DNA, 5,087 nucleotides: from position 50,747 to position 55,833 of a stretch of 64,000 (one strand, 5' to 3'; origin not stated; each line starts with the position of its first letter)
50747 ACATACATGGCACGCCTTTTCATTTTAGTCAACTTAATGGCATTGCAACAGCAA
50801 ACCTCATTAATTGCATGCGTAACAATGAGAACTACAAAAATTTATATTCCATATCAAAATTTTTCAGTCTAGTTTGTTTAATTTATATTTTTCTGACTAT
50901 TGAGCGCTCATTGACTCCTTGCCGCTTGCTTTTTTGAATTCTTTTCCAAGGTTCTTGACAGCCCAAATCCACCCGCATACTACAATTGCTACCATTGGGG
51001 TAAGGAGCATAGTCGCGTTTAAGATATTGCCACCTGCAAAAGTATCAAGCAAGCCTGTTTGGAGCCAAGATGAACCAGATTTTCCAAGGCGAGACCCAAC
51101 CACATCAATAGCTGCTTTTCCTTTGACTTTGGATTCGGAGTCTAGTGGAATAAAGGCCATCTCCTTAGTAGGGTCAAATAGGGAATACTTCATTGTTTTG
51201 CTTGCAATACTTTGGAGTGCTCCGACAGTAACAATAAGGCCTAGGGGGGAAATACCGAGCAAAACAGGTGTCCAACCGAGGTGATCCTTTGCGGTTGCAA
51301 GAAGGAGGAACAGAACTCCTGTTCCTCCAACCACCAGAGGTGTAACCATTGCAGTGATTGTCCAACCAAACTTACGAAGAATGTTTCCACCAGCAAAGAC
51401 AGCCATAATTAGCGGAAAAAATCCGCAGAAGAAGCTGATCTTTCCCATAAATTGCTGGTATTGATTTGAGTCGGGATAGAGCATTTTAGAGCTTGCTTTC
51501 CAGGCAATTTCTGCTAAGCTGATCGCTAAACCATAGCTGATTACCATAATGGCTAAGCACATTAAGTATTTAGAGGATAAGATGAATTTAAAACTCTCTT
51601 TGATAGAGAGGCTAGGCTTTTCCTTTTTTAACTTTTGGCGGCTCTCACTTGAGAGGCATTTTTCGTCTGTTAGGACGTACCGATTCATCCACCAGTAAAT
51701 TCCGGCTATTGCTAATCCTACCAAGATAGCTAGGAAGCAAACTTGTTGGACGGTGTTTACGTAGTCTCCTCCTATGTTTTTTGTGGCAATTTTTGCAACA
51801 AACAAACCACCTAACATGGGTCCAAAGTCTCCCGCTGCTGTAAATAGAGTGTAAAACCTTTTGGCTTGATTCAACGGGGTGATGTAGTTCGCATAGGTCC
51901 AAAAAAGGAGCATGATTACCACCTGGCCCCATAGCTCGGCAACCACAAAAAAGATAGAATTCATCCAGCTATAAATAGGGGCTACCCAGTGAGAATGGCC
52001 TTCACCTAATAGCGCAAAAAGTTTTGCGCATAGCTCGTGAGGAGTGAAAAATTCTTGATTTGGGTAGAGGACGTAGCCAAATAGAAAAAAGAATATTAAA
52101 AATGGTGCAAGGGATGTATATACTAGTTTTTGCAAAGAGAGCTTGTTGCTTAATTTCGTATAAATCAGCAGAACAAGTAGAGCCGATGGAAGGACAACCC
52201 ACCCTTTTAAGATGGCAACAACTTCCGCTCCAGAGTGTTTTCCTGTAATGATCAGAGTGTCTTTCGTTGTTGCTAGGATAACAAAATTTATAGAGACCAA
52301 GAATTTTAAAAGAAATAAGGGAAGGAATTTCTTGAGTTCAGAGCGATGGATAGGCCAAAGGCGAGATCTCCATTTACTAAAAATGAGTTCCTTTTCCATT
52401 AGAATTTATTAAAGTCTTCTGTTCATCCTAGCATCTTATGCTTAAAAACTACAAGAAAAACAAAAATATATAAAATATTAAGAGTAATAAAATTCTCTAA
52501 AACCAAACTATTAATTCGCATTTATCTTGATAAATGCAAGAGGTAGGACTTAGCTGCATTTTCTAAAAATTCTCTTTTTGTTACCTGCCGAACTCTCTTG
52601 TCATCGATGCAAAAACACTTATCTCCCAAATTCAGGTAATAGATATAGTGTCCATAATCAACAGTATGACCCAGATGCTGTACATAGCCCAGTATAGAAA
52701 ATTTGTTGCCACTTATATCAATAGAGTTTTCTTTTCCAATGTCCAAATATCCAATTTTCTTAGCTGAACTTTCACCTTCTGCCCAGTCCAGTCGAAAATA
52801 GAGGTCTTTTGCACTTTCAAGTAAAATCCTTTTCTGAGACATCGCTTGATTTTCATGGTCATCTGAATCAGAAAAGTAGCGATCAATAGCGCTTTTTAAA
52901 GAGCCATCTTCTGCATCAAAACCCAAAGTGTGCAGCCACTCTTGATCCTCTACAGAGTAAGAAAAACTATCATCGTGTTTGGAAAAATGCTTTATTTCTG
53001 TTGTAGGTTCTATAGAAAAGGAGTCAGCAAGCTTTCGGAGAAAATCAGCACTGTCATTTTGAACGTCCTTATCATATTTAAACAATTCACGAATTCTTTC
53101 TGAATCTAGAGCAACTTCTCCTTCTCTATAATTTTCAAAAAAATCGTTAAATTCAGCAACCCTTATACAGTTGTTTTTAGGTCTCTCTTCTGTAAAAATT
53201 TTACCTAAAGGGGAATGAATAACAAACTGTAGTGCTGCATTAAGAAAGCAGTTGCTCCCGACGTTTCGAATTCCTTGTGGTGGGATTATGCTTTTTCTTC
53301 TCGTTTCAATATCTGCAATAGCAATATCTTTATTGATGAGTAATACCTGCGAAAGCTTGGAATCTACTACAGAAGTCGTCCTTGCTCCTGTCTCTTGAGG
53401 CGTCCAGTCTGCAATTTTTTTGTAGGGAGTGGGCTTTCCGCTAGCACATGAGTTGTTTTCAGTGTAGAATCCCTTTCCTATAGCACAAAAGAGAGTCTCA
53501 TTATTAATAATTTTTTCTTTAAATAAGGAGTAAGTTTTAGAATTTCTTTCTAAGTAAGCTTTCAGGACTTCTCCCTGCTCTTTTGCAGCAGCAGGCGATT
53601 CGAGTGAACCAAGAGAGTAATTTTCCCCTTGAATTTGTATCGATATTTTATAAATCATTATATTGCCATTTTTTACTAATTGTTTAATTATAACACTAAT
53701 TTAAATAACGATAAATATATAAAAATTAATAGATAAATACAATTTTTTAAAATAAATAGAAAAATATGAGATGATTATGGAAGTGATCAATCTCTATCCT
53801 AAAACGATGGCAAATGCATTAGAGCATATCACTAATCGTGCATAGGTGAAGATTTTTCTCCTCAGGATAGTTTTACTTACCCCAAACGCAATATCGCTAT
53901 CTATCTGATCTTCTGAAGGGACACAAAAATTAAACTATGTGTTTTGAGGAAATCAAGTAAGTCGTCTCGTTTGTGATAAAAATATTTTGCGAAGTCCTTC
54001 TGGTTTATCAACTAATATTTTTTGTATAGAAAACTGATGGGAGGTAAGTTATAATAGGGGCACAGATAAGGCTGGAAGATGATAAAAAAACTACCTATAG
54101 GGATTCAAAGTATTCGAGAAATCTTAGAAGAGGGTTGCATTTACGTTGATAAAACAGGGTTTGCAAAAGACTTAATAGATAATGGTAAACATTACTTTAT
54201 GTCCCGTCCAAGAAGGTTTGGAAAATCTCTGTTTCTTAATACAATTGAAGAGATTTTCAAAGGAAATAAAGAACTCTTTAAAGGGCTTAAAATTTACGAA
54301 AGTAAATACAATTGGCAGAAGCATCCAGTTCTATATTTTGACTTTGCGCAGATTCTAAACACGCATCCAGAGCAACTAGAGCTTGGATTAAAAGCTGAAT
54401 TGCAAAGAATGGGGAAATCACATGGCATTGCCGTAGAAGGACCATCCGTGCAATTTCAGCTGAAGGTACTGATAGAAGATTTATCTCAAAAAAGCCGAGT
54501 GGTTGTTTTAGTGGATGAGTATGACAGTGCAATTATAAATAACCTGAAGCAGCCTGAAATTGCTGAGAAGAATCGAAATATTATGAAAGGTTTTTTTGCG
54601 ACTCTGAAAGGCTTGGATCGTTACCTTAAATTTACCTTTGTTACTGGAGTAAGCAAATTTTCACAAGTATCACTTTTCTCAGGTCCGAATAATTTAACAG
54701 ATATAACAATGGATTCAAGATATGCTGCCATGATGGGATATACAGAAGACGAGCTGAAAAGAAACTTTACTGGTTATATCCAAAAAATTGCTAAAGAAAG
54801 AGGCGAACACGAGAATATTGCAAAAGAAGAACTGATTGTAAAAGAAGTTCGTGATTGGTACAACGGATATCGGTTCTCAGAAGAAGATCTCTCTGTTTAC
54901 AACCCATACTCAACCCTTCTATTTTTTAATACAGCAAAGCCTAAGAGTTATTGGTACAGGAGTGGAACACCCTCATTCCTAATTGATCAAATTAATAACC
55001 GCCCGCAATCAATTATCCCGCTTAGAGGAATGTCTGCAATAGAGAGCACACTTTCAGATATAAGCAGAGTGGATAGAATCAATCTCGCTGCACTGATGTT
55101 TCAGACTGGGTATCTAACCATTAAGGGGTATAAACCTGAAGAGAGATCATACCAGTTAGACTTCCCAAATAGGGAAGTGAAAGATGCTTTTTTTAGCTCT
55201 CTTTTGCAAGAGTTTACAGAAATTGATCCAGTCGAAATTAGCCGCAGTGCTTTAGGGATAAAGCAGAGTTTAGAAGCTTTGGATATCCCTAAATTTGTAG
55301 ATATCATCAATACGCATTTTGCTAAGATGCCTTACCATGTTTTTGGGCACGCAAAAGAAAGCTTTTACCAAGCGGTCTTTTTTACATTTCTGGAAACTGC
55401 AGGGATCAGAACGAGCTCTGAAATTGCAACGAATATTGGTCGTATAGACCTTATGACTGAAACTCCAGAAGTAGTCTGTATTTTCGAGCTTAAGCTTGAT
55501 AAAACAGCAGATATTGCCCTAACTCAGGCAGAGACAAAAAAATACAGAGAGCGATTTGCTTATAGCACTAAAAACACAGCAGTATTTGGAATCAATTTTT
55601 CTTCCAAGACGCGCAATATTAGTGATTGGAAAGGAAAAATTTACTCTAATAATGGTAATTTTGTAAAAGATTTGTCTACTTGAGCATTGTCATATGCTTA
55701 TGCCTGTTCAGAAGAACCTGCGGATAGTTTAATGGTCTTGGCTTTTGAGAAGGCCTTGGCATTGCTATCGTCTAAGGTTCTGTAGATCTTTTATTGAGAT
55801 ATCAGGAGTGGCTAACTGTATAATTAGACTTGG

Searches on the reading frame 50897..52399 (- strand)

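Call 101: search_protein_families(library=pfam, proteins=[window:50897-52399:-], max_evalue=0.0001)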
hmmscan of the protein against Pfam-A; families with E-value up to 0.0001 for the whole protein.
window:50897-52399:- (500 aa): 1 family
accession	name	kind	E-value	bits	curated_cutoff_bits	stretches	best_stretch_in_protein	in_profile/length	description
PF03219.20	TLC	-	2.5e-162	541.6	21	1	4-488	5-491/491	TLC ATP/ADP transporter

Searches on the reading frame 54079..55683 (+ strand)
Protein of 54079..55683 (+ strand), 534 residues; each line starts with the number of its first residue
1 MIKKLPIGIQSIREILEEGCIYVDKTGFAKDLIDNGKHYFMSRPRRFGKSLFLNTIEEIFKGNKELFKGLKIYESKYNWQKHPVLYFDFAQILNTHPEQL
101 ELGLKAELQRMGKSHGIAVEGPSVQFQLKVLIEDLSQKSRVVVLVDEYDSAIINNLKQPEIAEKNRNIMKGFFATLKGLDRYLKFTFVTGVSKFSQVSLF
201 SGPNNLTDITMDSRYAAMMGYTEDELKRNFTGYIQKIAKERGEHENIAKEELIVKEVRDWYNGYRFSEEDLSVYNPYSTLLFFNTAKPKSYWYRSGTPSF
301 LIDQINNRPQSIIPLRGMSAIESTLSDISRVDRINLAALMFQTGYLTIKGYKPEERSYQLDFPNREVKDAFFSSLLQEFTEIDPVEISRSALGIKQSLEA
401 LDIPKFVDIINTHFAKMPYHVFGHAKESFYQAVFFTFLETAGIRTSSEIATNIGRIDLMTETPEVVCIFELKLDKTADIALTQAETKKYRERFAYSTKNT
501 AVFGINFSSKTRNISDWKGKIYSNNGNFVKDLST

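Call 101: search_protein_families(library=pfam, proteins=[window:54079-55683:+], max_evalue=0.0001)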
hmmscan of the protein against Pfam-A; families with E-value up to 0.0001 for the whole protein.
window:54079-55683:+ (534 aa): 2 families
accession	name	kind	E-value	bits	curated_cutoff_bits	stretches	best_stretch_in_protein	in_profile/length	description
PF09820.16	AAA-ATPase_like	-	2.7e-57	194.3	26.1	1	6-200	1-201/201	Predicted AAA-ATPase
PF08011.17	PDDEXK_9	-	1.7e-14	54.1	25.5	1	426-517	2-105/105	PD-(D/E)XK nuclease superfamily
